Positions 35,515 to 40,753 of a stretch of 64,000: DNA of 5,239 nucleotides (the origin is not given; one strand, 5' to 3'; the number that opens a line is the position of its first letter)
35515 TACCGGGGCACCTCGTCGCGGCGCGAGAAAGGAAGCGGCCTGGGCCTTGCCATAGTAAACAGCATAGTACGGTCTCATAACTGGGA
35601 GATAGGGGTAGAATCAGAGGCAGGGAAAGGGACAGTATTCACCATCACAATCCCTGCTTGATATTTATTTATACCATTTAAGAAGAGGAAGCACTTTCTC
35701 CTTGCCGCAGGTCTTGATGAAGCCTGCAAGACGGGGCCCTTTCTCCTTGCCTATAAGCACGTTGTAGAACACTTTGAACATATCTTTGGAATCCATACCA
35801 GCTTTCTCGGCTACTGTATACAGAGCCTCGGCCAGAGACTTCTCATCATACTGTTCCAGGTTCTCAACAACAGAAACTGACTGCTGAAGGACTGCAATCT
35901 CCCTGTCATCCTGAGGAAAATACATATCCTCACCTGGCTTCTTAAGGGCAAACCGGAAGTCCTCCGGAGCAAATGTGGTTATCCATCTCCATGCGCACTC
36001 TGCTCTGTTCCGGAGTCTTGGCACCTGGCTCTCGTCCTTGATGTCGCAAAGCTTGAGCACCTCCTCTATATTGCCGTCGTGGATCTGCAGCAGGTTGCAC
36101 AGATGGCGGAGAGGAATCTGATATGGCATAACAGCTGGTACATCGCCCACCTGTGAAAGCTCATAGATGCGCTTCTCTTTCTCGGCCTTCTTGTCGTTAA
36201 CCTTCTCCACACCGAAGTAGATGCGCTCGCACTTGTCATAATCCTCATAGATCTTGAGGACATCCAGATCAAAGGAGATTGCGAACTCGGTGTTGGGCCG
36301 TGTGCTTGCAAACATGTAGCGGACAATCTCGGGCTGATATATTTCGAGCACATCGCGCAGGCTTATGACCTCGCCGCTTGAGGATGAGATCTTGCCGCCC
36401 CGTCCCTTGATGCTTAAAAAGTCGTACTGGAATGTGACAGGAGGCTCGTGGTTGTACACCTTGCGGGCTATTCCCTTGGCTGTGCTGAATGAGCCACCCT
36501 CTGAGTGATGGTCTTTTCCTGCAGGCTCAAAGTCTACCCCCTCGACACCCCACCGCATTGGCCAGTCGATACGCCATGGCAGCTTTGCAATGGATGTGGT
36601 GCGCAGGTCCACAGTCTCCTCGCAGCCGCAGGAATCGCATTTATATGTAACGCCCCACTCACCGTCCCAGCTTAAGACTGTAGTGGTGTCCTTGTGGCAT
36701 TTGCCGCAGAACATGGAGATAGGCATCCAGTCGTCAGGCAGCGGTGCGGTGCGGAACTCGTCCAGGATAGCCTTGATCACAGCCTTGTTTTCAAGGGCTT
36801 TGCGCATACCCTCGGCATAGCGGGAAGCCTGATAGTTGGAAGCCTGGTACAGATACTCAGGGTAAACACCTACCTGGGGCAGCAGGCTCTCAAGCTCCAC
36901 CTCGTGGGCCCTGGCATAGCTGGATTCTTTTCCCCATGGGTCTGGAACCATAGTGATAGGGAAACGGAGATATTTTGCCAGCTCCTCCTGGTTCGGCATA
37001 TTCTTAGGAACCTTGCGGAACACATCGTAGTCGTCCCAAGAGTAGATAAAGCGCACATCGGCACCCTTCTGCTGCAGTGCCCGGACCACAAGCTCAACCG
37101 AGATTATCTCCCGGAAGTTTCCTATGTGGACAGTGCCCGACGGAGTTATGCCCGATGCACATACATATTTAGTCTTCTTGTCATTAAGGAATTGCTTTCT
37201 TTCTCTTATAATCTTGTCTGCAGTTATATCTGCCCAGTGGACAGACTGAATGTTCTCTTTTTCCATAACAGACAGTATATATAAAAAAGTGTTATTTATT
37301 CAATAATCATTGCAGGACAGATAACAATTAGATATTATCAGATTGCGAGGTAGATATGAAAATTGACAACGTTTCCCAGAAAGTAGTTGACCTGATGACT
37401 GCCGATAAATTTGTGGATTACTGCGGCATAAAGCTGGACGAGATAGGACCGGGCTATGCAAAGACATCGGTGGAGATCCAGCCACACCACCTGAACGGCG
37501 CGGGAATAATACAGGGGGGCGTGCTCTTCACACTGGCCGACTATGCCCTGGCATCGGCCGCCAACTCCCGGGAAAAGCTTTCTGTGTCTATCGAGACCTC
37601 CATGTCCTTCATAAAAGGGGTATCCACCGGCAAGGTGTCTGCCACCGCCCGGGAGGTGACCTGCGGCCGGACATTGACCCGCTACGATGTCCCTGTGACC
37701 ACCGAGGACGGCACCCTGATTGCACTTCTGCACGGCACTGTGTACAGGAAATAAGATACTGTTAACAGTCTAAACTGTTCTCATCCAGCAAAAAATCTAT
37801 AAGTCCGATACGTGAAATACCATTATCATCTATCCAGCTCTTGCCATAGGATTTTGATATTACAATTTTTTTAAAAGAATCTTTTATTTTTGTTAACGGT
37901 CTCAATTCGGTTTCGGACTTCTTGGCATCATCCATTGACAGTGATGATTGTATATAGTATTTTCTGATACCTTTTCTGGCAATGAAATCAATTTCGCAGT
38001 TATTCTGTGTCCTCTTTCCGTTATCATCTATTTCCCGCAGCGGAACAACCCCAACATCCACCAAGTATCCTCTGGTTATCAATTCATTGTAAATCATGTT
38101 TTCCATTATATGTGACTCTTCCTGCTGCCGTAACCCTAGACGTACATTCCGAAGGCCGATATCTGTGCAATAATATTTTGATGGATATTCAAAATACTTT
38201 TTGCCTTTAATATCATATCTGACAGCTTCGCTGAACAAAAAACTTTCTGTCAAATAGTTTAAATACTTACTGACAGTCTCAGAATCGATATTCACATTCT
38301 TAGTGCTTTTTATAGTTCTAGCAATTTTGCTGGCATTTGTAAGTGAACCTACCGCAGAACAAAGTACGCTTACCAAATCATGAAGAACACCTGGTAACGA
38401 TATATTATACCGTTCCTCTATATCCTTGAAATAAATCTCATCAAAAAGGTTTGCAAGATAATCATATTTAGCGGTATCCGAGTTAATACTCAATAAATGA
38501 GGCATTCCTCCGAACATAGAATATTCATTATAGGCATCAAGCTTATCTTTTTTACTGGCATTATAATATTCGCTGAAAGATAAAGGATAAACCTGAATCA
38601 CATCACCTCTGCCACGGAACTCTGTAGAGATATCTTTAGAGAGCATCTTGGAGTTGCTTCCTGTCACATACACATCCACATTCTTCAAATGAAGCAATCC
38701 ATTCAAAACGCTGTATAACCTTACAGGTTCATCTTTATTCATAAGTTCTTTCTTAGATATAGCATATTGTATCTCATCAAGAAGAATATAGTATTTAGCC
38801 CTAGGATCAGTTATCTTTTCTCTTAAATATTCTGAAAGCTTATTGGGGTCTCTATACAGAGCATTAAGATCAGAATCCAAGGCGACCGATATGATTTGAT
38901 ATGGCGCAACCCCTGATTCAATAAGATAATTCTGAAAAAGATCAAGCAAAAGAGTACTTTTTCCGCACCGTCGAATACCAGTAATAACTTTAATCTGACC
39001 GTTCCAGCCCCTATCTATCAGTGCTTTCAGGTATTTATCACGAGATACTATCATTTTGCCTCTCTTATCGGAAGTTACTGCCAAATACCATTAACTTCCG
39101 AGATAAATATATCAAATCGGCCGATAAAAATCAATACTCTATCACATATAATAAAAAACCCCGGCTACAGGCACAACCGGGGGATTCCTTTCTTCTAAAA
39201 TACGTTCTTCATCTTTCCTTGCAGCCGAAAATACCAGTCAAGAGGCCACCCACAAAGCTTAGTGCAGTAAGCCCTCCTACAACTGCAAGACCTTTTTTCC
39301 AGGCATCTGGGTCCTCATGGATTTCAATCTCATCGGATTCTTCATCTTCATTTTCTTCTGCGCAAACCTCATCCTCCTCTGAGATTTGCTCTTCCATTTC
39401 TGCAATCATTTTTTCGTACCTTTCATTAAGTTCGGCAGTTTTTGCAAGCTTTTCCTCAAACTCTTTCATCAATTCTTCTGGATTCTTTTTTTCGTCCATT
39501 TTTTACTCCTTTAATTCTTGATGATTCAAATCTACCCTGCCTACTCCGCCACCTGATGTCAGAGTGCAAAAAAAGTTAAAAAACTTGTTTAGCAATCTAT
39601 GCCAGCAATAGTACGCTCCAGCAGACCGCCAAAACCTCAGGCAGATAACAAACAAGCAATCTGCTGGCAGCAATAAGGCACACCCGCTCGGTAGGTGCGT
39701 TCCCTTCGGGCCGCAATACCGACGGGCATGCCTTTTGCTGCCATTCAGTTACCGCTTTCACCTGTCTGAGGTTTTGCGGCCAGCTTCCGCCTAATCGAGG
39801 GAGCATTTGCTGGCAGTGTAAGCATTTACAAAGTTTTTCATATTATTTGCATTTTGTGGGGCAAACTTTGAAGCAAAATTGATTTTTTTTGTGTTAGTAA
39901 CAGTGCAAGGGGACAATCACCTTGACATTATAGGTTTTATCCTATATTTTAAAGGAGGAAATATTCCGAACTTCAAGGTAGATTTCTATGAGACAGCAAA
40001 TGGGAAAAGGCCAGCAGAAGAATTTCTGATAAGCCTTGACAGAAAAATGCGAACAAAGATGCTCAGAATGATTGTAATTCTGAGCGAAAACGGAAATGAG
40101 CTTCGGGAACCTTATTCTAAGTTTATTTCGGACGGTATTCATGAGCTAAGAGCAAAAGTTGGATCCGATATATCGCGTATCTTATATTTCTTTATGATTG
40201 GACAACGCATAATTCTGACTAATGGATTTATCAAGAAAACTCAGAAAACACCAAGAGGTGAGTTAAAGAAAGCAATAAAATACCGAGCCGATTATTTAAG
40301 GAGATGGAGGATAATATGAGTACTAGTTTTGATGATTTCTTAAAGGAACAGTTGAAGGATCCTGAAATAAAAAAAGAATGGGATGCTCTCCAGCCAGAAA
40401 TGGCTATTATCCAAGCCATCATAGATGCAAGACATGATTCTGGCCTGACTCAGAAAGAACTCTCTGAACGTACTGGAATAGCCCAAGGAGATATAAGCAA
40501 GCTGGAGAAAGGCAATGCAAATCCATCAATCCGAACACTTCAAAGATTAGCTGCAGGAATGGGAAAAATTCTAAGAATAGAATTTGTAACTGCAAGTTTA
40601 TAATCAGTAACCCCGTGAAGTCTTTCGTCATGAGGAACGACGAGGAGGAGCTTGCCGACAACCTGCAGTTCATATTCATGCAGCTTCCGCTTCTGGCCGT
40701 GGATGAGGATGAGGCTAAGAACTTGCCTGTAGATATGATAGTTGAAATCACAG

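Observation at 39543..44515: One 23-bp palindrome upstream of three separate minus-strand transcription units in the island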

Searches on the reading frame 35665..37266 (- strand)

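Call 10: search_protein_families(library=padloc, proteins=[window:35665-37266:-], max_evalue=0.01)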
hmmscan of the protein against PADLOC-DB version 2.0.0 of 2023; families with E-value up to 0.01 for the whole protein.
window:35665-37266:- (533 aa): 0 families

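Call 24: search_protein_families(library=pfam, proteins=[window:35665-37266:-], max_evalue=0.0001)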
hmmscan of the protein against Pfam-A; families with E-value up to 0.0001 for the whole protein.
window:35665-37266:- (533 aa): 4 families
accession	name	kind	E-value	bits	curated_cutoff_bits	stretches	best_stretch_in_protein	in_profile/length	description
PF01921.24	tRNA-synt_1f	-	2.5e-131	438.3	27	1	10-373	2-359/360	tRNA synthetases class I (K)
PF01406.26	tRNA-synt_1e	-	1.3e-11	44.9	27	1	28-81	7-58/301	tRNA synthetases class I (C) catalytic domain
PF09334.17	tRNA-synt_1g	-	7.5e-09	35.3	20.1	0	280-327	317-362/391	tRNA synthetases class I (M)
PF19269.4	Anticodon_2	-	9.3e-08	33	23.6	1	437-526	37-134/141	Anticodon binding domain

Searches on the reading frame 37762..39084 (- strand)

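Call 9: search_protein_families(library=pfam, proteins=[window:37762-39084:-], max_evalue=0.01)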
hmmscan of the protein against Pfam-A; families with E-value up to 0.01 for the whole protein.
window:37762-39084:- (440 aa): 3 families
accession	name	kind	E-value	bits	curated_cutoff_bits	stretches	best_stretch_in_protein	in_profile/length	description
PF13173.12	AAA_14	-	1.8e-29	102.8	27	1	29-173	2-128/129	AAA domain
PF13635.12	DUF4143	-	6.6e-16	58.9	28.1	1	220-379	2-156/160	Domain of unknown function (DUF4143)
PF01637.24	ATPase_2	-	8.3e-08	32.7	33.2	1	77-198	91-222/225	ATPase domain predominantly from Archaea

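Call 10: search_protein_families(library=padloc, proteins=[window:37762-39084:-], max_evalue=0.01)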
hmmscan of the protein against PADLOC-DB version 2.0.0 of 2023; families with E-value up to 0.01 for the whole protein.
window:37762-39084:- (440 aa): 6 families
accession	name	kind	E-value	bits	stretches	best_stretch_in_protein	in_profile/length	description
PDLC04787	PDC-S01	-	6.6e-112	372.4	1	10-435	5-409/412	-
PDLC04789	PDC-S01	-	2.7e-30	103.6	1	20-369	8-327/375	-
PDLC04790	PDC-S01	-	2.7e-20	70.5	1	31-337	29-327/422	-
PDLC04791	PDC-S01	-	1.6e-16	58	1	29-379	19-348/395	-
PDLC04786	PDC-S01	-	2.5e-09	34.4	1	33-182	24-162/439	-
PDLC04788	PDC-S01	-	1.8e-08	31.8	1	179-328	174-323/448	-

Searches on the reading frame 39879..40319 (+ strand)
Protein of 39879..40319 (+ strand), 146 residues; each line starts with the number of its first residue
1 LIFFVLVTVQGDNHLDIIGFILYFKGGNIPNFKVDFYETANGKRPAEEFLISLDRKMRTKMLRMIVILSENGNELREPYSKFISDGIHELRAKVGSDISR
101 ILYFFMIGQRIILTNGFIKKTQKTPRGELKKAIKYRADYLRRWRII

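Call 9: search_protein_families(library=pfam, proteins=[window:39879-40319:+], max_evalue=0.01)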
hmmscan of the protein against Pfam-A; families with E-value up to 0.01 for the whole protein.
window:39879-40319:+ (146 aa): 1 family
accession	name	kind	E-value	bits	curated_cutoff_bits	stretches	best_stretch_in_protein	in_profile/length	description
PF05973.20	Gp49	-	8e-23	80.8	23.9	1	48-134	1-87/90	Phage derived protein Gp49-like (DUF891)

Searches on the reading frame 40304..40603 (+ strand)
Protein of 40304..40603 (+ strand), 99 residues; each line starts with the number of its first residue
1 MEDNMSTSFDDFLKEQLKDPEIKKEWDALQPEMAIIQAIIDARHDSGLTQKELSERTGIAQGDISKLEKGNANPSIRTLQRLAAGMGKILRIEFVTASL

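Call 9: search_protein_families(library=pfam, proteins=[window:40304-40603:+], max_evalue=0.01)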
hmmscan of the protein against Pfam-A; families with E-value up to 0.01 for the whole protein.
window:40304-40603:+ (99 aa): 9 families
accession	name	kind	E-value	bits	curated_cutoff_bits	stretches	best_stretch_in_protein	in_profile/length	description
PF01381.28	HTH_3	-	5e-11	42.9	23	1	43-87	5-49/55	Helix-turn-helix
PF13744.12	HTH_37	-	5.8e-09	36.1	27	1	25-92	9-77/80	Helix-turn-helix domain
PF12844.13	HTH_19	-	4.5e-08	33.3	30.2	1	42-83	7-48/64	Helix-turn-helix domain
PF13560.12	HTH_31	-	1.6e-07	32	27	1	42-85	9-53/64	Helix-turn-helix domain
PF13443.12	HTH_26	-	5.7e-06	26.9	22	1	44-83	7-47/63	Cro/C1-type HTH DNA-binding domain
PF04545.22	Sigma70_r4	-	0.00022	21.1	24.1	1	37-69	10-42/50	Sigma-70, region 4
PF13412.12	HTH_24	-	0.0009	19.2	21.9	1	34-62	7-32/48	Winged helix-turn-helix DNA-binding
PF12802.13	MarR_2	-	0.0031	18.1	27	1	37-67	12-40/61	MarR family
PF13413.12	HTH_25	-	0.005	17.1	24.6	1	41-71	4-34/62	Helix-turn-helix domain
